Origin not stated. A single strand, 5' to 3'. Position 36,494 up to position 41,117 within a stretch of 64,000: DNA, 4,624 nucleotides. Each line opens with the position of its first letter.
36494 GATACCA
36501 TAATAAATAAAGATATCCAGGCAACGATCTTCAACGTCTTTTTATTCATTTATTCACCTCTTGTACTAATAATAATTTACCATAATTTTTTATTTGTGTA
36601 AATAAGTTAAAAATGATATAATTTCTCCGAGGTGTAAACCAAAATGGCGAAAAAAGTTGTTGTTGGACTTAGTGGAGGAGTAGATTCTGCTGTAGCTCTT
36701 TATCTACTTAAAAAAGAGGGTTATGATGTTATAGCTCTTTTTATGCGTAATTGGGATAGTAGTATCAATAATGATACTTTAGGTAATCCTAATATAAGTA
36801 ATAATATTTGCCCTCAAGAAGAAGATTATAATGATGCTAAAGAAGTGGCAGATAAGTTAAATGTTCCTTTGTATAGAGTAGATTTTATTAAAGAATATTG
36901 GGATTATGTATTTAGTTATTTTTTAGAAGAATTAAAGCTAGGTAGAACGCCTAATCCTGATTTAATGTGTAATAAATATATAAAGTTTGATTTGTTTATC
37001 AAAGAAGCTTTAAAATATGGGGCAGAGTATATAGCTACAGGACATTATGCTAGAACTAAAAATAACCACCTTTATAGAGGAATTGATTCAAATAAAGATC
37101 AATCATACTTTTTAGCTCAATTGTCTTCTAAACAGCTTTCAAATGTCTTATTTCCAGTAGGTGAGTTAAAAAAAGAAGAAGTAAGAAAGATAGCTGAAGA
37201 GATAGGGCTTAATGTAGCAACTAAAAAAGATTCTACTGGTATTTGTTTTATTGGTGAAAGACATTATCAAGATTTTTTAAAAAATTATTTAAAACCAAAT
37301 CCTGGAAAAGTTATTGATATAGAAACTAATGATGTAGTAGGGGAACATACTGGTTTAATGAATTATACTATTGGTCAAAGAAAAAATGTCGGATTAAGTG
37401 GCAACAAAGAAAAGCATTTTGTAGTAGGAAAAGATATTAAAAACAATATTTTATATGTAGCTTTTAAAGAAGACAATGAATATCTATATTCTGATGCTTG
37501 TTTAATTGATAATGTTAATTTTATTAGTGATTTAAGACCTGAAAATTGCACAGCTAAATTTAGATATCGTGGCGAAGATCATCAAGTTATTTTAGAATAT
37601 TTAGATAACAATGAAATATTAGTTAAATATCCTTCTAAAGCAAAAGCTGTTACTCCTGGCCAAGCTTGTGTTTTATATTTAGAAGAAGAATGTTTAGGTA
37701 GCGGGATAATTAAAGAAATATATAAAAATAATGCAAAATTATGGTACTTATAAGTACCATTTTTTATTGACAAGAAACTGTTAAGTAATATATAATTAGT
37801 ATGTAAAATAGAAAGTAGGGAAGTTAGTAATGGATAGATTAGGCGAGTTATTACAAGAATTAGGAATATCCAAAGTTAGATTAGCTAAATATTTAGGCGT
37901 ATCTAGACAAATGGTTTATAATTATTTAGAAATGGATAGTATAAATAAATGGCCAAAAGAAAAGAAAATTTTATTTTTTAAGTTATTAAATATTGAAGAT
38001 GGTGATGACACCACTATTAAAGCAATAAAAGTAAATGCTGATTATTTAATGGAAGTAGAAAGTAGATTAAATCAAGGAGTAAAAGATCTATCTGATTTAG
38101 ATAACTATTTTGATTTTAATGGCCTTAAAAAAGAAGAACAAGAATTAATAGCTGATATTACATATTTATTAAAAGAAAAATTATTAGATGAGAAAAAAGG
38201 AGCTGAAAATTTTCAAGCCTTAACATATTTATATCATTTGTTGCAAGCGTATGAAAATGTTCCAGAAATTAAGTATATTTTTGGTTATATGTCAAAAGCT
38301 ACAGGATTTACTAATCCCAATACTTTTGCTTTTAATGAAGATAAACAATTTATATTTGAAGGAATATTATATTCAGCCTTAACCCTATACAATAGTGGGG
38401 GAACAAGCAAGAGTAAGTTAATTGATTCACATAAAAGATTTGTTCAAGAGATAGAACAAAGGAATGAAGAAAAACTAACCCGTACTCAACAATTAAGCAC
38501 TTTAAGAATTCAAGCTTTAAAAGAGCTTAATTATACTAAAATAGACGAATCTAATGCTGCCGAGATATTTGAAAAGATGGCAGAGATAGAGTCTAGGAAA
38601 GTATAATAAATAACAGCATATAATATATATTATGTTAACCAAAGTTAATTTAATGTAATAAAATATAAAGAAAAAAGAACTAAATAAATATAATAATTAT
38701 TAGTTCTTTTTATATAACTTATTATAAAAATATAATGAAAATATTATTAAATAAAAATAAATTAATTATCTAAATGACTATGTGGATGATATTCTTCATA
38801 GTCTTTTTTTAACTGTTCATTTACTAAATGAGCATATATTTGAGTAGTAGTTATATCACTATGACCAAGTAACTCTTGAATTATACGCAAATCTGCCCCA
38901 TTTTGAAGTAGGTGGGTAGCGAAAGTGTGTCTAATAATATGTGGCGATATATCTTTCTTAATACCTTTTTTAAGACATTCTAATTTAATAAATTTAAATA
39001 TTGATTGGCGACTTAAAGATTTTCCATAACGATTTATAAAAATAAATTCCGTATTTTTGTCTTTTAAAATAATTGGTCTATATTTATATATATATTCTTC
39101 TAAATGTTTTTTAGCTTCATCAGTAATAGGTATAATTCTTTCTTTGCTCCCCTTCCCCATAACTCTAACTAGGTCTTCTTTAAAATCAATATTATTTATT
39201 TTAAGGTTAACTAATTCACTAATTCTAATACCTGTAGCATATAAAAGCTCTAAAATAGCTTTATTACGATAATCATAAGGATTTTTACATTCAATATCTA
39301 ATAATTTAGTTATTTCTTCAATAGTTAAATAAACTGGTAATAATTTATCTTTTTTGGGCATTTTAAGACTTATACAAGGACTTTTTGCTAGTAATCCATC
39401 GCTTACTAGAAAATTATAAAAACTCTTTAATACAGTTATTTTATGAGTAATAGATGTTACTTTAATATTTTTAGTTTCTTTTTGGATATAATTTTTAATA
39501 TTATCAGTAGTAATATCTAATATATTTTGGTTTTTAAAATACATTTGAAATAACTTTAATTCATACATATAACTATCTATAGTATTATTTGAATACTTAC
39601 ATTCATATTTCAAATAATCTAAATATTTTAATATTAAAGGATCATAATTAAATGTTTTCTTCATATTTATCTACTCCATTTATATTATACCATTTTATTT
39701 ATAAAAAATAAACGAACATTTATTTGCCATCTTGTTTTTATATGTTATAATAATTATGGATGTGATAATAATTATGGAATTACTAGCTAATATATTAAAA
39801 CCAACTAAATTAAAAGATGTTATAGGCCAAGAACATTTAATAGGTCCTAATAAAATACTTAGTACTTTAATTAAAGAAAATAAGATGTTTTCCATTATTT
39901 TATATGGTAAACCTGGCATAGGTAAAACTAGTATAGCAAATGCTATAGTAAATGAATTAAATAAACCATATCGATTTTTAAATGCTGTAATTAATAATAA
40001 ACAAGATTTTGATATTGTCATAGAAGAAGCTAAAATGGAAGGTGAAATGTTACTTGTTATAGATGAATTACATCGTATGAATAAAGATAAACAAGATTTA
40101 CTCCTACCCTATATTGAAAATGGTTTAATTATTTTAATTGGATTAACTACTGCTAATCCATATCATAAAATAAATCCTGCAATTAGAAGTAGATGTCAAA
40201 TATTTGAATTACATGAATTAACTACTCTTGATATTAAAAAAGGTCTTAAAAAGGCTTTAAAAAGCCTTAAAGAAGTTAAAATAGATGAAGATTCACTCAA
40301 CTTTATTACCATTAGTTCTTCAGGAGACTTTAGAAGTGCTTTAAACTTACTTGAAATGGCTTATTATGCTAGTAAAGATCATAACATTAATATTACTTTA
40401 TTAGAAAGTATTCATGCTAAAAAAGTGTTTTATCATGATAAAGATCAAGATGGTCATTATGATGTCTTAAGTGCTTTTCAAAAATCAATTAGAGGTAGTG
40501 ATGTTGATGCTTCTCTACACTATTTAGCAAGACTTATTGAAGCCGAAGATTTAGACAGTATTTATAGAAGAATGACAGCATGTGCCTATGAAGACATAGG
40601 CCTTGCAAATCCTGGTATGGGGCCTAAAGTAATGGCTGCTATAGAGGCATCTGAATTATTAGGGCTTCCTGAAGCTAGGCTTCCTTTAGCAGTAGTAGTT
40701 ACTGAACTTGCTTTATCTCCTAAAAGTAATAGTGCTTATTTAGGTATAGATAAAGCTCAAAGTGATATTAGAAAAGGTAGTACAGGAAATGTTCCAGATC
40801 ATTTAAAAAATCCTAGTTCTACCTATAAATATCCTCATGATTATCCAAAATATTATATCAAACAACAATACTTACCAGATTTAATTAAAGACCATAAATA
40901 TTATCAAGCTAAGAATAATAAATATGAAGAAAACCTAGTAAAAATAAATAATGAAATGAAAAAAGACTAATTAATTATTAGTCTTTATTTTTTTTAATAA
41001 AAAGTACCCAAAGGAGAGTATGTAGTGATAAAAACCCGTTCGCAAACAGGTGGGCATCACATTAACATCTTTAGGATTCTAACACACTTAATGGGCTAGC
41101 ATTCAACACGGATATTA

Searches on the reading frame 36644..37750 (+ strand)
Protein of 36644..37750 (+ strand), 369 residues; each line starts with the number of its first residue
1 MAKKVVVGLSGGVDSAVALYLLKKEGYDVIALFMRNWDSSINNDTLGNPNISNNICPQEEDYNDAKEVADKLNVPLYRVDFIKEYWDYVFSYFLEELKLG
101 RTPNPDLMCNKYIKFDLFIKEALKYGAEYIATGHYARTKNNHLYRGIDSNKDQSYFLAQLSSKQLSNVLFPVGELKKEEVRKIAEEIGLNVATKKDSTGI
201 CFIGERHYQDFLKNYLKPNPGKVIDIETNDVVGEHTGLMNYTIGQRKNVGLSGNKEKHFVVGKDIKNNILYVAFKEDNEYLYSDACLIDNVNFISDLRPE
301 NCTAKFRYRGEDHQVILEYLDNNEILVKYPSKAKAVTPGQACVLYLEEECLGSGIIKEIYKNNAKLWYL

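Call 17: search_protein_families(library=pfam, proteins=[window:36644-37750:+], max_evalue=0.00001)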
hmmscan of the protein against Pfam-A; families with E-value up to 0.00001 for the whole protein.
window:36644-37750:+ (369 aa): 5 families
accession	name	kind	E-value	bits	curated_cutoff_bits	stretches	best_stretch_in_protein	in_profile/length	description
PF03054.22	tRNA_Me_trans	-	1.3e-78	263.8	20.6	1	3-204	1-201/202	tRNA methyl transferase HUP domain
PF20259.3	tRNA_Me_trans_M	-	6.1e-24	83.8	27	1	209-273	1-65/66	tRNA methyl transferase PRC-barrel domain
PF20258.4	tRNA_Me_trans_C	-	9.1e-20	71.2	20.6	1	284-356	2-77/77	Aminomethyltransferase beta-barrel domain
PF02540.23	NAD_synthase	-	4.3e-07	29.7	21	0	2-84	18-83/242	NAD synthase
PF06508.19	QueC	-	1.9e-06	28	22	0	4-33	1-30/210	Queuosine biosynthesis protein QueC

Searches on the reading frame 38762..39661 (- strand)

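Call 17: search_protein_families(library=pfam, proteins=[window:38762-39661:-], max_evalue=0.00001)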
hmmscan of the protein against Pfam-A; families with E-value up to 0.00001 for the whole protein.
window:38762-39661:- (299 aa): 2 families
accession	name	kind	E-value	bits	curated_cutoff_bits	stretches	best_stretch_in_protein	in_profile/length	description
PF00589.27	Phage_integrase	-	1e-51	175.6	27.1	1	111-280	2-169/172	Phage integrase family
PF02899.23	Phage_int_SAM_1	-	1.4e-14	54.5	22.3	1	12-88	3-82/83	Phage integrase, N-terminal SAM-like domain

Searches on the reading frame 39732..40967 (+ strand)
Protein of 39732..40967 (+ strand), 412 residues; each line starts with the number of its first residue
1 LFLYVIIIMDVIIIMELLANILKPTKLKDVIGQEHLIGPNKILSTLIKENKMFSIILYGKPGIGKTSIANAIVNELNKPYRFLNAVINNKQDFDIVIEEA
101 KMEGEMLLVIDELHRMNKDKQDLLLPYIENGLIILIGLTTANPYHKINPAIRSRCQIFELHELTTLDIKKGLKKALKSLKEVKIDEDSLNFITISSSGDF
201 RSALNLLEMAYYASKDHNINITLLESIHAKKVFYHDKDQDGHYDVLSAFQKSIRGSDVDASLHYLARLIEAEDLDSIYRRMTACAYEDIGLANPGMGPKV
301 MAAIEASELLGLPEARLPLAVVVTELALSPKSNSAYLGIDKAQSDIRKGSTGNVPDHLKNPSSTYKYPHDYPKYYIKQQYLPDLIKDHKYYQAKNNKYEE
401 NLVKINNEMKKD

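Call 17: search_protein_families(library=pfam, proteins=[window:39732-40967:+], max_evalue=0.00001)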
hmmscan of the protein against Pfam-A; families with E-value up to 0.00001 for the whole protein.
window:39732-40967:+ (412 aa): 5 families
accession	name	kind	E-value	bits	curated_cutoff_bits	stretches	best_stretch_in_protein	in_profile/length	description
PF12002.13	MgsA_C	-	2.3e-52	177.7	27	1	255-407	1-164/167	MgsA AAA+ ATPase C terminal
PF16193.11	AAA_assoc_2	-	1.7e-20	73.5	34.3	1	180-254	3-81/81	AAA C-terminal domain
PF05496.18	RuvB_N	-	2.3e-14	53.9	27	1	22-138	1-119/159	Holliday junction DNA helicase RuvB P-loop domain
PF00004.35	AAA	-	7.3e-14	52.8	21.2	1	55-158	1-126/131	ATPase family associated with various cellular activities (AAA)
PF13177.12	DNA_pol3_delta2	-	1e-05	26.1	27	0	103-163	99-160/161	DNA polymerase III, delta subunit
